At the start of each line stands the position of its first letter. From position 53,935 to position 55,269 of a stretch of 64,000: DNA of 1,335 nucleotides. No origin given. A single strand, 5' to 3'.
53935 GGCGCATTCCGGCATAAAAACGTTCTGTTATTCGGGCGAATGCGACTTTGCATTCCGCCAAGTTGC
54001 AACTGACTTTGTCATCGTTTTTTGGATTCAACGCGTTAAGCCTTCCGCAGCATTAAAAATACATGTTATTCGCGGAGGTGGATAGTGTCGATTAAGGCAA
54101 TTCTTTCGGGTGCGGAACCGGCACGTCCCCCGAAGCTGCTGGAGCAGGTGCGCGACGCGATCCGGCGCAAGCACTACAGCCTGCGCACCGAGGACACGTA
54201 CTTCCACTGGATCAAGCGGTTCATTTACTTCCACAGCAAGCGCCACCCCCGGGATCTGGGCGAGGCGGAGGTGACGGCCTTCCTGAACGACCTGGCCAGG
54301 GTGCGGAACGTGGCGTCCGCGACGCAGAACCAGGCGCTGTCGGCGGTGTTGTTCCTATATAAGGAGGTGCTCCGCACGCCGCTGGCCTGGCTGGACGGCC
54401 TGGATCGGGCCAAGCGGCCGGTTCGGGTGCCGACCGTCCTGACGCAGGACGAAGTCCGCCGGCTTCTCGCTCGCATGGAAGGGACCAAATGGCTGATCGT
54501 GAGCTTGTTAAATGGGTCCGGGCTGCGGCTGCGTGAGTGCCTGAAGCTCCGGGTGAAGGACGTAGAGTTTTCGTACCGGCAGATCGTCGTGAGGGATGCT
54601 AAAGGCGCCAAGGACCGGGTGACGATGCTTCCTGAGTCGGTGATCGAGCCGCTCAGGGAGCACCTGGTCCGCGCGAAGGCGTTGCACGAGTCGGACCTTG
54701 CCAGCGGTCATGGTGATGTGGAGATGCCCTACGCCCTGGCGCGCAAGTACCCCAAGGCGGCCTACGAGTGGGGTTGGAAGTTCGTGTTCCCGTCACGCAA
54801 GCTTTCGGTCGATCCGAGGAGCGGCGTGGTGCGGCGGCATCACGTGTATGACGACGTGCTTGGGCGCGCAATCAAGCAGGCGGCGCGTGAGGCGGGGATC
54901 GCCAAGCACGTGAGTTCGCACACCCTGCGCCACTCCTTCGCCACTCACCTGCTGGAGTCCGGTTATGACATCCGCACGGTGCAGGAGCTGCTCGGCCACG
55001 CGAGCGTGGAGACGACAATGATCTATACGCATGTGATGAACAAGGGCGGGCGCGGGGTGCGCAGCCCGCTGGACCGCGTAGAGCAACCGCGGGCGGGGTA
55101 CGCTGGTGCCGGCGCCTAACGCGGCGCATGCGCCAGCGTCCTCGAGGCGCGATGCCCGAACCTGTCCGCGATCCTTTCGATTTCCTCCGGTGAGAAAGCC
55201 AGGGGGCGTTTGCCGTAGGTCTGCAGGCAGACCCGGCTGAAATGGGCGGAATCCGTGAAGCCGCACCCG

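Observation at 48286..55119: Complete sedentary chromosomal integron: intI, attI and 8 cassettes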

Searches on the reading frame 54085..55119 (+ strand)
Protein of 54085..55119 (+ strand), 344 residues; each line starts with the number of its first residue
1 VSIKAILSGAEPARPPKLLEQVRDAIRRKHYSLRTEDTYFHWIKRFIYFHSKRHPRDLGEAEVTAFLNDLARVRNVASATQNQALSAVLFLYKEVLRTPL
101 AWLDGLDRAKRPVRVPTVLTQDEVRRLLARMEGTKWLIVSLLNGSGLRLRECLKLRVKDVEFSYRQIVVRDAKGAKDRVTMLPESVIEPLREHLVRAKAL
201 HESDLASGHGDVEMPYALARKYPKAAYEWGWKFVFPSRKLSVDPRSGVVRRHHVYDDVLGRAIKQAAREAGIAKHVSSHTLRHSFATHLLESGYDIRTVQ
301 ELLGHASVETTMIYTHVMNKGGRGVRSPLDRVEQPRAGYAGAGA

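Call 4: search_protein_families(library=pfam, proteins=[window:54085-55119:+], max_evalue=0.01)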
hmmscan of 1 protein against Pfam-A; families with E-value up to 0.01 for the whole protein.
window:54085-55119:+ (344 aa): 3 families
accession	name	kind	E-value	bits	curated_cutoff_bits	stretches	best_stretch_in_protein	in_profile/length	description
PF00589.27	Phage_integrase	-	1e-37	130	27.1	1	118-318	2-169/172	Phage integrase family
PF13495.12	Phage_int_SAM_4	-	1.3e-30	106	27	1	18-101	1-84/85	Phage integrase, N-terminal SAM-like domain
PF16795.10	Phage_integr_3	-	0.0021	18.4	27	0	118-155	3-43/161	Archaeal phage integrase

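Call 5: search_protein_families(library=ncbifam, proteins=[window:54085-55119:+], max_evalue=0.01)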
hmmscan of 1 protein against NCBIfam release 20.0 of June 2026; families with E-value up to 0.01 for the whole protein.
window:54085-55119:+ (344 aa): 13 families
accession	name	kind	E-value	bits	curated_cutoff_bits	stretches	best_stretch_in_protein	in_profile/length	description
TIGR02249.1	integrase_gron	subfamily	6.3e-141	469.3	265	1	18-332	1-315/315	integron integrase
NF011946.0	PRK15417.1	equivalog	9.3e-115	383.4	435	1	10-333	8-331/337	integron integrase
NF040815.2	recomb_XerA_Arch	equivalog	9.5e-52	176.1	220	2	25-198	6-176/263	site-specific tyrosine recombinase/integron integrase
TIGR02225.1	recomb_XerD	equivalog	4.2e-42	144.5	329.6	2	259-320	216-277/290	site-specific tyrosine recombinase XerD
NF001399.0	PRK00283.1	subfamily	7.1e-41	140.4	279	1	39-320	30-286/300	tyrosine recombinase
TIGR02224.1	recomb_XerC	equivalog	4.6e-40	137.8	335.15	2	257-319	217-279/295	tyrosine recombinase XerC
NF002331.0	PRK01287.1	subfamily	1.9e-27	96.2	371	2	257-318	251-313/365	site-specific tyrosine recombinase XerC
NF003462.0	PRK05084.1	equivalog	4e-18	65.3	267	2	274-322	301-349/360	tyrosine recombinase XerS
NF007371.0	PRK09871.1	subfamily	7.3e-09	35.4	222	1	261-316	118-173/198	tyrosine-type DNA invertase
NF007370.0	PRK09870.1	subfamily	7.5e-09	35.5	221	1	251-316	118-178/200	tyrosine-type DNA invertase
NF040693.1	recomb_GmtY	equivalog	4.5e-08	32.8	340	1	252-317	367-432/441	gamma-mobile-trio recombinase GmtY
NF002685.0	PRK02436.1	equivalog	0.00017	21.5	178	0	21-200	4-176/245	site-specific tyrosine recombinase XerD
NF041502.1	integrase_1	equivalog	0.0028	16.5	350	1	268-318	311-361/484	site-specific integrase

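Call 20: find_related_loci(query=window:54085-55119:+, collection=genome_contigs, flank=10000)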
Query window:54085-55119:+ (344 aa) in genome_contigs; peptide patterns used: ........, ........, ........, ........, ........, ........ (x = any residue, [..] = any of these).
599 stretches matched a pattern (row limit reached: there are more); 466 encode a relative of the query (tblastn E <= 1e-3); the best 80 are kept; 80 distinct loci.
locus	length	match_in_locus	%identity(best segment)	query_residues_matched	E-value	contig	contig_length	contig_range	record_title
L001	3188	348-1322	87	16-340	0e+0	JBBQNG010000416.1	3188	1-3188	MAG: Burkholderiales bacterium isolate Co_metawrap_311 Cmw_311_k141_18230688_length_3188_cov_14.8924, whole genome shotg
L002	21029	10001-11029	83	1-343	0e+0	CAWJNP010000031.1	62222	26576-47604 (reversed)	MAG: uncultured beta proteobacterium isolate MFD02832.bin.2.128 genome assembly, contig: contig_31812, whole genome shot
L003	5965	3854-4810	77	12-330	4e-175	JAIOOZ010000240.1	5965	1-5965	MAG: Betaproteobacteria bacterium isolate LakeFargette_0920_ALND_MAG_62_19 LacPavin_0920_ALND_scaffold_210378, whole gen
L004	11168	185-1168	75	16-343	1e-169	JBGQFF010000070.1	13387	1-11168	MAG: Gammaproteobacteria bacterium isolate OBJ2_061818_090_6 k141_2591440_length_13387_cov_23.5148, whole genome shotgun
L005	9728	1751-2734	76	12-339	2e-169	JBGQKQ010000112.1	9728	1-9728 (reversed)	MAG: Gammaproteobacteria bacterium isolate OBJ2_061818_050_58 k141_2704050_length_9728_cov_20.3128, whole genome shotgun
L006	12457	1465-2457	76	12-342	6e-168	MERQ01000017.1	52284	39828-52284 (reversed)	MAG: Betaproteobacteria bacterium RIFCSPLOWO2_12_FULL_68_20 rifcsplowo2_12_scaffold_1438, whole genome shotgun sequence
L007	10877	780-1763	74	1-330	3e-168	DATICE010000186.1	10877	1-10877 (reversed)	MAG TPA_asm: Burkholderiales bacterium isolate SMAG_U16308 k141_994246, whole genome shotgun sequence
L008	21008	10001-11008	73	4-340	1e-167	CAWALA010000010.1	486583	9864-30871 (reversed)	MAG: uncultured beta proteobacterium isolate MFD02242.bin.2.37 genome assembly, contig: contig_39012, whole genome shotg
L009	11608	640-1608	76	12-334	1e-166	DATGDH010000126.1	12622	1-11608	MAG TPA_asm: Burkholderiales bacterium isolate SMAG_U9669 k141_633378, whole genome shotgun sequence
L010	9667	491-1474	75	3-330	9e-167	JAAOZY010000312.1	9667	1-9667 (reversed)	MAG: Betaproteobacteria bacterium isolate AHI8 k141_886359, whole genome shotgun sequence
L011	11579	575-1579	72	4-340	8e-166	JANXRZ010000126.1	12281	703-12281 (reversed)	MAG: Proteobacteria bacterium isolate 336R_metabat_400 336R_k141_328124, whole genome shotgun sequence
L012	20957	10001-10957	75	12-330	1e-165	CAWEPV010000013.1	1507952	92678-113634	MAG: uncultured beta proteobacterium isolate MFD02923.bin.1.139 genome assembly, contig: contig_9016, whole genome shotg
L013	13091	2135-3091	76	12-330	1e-164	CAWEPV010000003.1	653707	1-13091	MAG: uncultured beta proteobacterium isolate MFD02923.bin.1.139 genome assembly, contig: contig_26073, whole genome shot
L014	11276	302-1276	73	12-336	1e-164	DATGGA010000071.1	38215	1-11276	MAG TPA_asm: Burkholderiales bacterium isolate SMAG_U9742 k141_917865, whole genome shotgun sequence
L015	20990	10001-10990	73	10-338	9e-165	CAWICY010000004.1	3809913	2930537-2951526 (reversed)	MAG: uncultured proteobacterium isolate MFD00822.bin.1.211 genome assembly, contig: contig_20852, whole genome shotgun s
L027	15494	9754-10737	73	12-334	5e-160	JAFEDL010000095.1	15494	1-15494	MAG: Proteobacteria bacterium isolate SZAS-79 PROT-TMP-5__95__length-15494, whole genome shotgun sequence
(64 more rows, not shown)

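Call 23: find_encoding_contigs(protein=window:54085-55119:+, flank=10000, max_places=10)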
Protein window:54085-55119:+ (344 aa): 8 contigs read that carry it; 5 places shown.
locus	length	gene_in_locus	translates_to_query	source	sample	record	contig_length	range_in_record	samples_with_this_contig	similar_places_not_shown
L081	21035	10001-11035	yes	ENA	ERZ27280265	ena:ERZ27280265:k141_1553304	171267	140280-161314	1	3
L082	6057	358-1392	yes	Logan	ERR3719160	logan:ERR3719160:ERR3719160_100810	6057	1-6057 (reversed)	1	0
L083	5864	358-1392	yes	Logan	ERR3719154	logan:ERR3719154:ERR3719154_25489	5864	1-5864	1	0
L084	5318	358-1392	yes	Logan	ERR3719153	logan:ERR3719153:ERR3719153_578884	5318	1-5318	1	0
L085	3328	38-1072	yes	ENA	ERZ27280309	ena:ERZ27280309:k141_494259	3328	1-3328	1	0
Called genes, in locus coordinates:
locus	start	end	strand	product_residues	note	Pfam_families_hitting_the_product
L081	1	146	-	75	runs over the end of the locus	PF09720:Unstab_antitox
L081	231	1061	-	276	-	PF01209:Ubie_methyltran, PF02353:CMAS, PF13489:Methyltransf_23 (weak), PF08241:Methyltransf_11, PF08242:Methyltransf_12, PF13649:Methyltransf_25, PF13847:Methyltransf_31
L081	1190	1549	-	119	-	PF18480:DUF5615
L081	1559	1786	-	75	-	PF04255:DUF433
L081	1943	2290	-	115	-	PF25212:HVO_A0114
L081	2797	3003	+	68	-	-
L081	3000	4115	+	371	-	PF07995:GSDH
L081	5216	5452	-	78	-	-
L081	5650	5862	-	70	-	PF15919:HicB_lk_antitox, PF21748:UPF0150 (weak)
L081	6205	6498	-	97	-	PF05016:ParE_toxin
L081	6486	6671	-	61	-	-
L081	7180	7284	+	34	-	-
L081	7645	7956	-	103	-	PF13560:HTH_31, PF01381:HTH_3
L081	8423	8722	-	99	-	PF21716:dnstrm_HI1420, PF01381:HTH_3 (weak)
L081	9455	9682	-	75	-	PF09720:Unstab_antitox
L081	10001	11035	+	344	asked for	PF13495:Phage_int_SAM_4, PF00589:Phage_integrase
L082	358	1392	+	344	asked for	PF13495:Phage_int_SAM_4, PF00589:Phage_integrase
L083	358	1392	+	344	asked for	PF13495:Phage_int_SAM_4, PF00589:Phage_integrase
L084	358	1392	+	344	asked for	PF13495:Phage_int_SAM_4, PF00589:Phage_integrase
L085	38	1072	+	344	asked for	PF13495:Phage_int_SAM_4, PF00589:Phage_integrase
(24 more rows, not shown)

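Call 30: search_solved_structures(query=window:54085-55119:+, max_evalue=1e-10, show_alignments=1)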
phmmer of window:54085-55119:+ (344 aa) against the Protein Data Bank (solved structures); distinct sequences matched with E-value up to 1e-10: 9.
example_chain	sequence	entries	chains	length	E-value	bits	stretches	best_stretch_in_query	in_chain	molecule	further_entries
2a3v_A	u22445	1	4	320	2.9e-94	319.4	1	19-331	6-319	site-specific recombinase IntI4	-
5hxy_A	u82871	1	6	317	2.1e-33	119.4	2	9-194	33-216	Tyrosine recombinase XerA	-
4a8e_A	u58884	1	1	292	2.2e-32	116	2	38-194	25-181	PROBABLE TYROSINE RECOMBINASE XERC-LIKE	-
1a0p_A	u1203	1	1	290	2.9e-16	63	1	259-320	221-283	SITE-SPECIFIC RECOMBINASE XERD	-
5dcf_A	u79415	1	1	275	2.6e-15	59.9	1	259-340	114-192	Tyrosine recombinase XerD,DNA translocase FtsK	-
5vfz_A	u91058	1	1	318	2e-12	50.4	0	250-320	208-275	Gp33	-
5c6k_A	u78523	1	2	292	1.2e-11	47.9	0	276-317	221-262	Integrase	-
5dor_A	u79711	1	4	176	1.5e-11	47.5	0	276-317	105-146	Integrase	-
5jjv_A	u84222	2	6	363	1.9e-11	47.2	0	263-317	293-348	Tyrosine recombinase XerH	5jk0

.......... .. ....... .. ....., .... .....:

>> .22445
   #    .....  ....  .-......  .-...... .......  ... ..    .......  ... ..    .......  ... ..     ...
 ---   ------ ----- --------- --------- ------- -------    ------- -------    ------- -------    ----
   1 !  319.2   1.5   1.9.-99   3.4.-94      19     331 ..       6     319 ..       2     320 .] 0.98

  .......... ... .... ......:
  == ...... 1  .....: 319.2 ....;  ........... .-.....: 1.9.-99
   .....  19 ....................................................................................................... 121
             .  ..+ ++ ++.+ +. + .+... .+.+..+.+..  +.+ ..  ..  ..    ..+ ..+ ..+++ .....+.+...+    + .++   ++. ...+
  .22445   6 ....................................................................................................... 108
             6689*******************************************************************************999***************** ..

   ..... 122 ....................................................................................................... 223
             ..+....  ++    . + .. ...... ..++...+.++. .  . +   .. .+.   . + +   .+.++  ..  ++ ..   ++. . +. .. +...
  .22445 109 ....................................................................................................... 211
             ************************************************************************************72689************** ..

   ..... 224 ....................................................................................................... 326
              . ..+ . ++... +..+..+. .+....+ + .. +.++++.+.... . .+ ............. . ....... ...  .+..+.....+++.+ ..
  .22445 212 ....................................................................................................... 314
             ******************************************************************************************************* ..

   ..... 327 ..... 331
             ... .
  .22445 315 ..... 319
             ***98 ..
